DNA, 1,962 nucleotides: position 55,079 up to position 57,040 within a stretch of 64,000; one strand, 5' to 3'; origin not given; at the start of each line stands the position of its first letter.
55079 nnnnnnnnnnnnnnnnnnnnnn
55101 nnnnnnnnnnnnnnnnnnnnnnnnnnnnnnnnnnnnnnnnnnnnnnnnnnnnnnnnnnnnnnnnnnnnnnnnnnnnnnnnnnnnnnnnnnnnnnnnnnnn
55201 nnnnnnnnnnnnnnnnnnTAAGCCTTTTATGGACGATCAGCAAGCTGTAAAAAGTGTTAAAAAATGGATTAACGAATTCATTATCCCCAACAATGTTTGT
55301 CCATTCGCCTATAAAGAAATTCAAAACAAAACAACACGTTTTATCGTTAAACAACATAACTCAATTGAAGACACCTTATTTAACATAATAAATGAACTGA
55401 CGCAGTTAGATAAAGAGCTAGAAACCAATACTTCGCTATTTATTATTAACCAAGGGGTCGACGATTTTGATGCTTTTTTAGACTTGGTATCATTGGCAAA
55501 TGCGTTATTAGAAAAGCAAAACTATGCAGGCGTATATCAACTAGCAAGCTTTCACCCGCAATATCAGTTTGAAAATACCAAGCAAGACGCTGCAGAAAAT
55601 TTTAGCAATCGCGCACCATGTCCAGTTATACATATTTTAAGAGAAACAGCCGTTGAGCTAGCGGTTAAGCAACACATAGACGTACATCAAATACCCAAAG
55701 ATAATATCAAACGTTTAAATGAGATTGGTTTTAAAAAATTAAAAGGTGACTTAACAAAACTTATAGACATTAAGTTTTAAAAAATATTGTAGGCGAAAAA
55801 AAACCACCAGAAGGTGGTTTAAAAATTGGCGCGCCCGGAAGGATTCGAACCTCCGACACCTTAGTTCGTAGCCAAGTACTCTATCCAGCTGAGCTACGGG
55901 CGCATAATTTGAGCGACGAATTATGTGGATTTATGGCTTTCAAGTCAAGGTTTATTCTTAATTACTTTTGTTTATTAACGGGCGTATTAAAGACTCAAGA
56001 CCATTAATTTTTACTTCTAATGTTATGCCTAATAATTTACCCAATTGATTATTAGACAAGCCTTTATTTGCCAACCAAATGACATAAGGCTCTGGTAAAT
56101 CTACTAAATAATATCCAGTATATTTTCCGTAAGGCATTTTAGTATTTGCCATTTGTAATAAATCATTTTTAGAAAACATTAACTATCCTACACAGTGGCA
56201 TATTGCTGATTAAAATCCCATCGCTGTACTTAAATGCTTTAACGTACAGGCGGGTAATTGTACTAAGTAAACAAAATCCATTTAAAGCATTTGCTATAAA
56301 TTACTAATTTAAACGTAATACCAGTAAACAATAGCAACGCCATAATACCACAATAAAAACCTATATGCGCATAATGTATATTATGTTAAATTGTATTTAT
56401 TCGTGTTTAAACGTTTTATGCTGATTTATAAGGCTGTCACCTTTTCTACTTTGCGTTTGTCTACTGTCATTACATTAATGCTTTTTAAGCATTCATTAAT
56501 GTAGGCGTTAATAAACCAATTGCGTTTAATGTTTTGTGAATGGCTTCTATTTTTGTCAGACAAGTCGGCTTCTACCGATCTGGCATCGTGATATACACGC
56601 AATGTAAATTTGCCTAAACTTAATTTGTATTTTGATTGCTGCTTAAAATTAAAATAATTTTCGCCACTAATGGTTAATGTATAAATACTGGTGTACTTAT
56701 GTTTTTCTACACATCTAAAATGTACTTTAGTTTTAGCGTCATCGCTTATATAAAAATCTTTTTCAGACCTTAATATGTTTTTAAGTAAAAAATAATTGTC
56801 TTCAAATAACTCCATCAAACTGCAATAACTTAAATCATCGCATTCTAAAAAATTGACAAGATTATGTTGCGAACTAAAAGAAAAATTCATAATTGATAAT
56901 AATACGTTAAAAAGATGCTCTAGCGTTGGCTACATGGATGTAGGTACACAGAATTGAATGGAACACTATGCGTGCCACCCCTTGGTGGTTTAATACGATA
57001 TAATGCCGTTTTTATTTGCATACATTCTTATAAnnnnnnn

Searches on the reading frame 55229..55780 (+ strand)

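Call 32: search_protein_families(library=pfam, proteins=[window:55229-55780:+], max_evalue=0.01)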
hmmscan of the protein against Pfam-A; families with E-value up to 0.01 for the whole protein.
window:55229-55780:+ (183 aa): 1 family
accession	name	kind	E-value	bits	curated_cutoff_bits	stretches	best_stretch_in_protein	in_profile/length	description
PF07209.17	DUF1415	-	2.4e-53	180.8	26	1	6-171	2-169/171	Protein of unknown function (DUF1415)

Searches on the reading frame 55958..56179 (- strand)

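Call 27: search_protein_families(library=pfam, proteins=[window:55958-56179:-], max_evalue=0.01)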
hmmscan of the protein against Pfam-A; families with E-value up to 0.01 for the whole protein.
window:55958-56179:- (73 aa): 1 family
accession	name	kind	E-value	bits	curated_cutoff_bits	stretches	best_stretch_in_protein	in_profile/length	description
PF12843.12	QSregVF_b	-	4.4e-25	87.8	22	1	4-68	2-66/66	Putative quorum-sensing-regulated virulence factor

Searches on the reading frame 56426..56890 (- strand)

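Call 27: search_protein_families(library=pfam, proteins=[window:56426-56890:-], max_evalue=0.01)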
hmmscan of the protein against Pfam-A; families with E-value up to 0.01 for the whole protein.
window:56426-56890:- (154 aa): 1 family
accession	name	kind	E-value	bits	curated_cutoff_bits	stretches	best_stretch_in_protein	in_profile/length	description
PF06853.17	DUF1249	-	2e-06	28.2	25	1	37-118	7-79/116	Protein of unknown function (DUF1249)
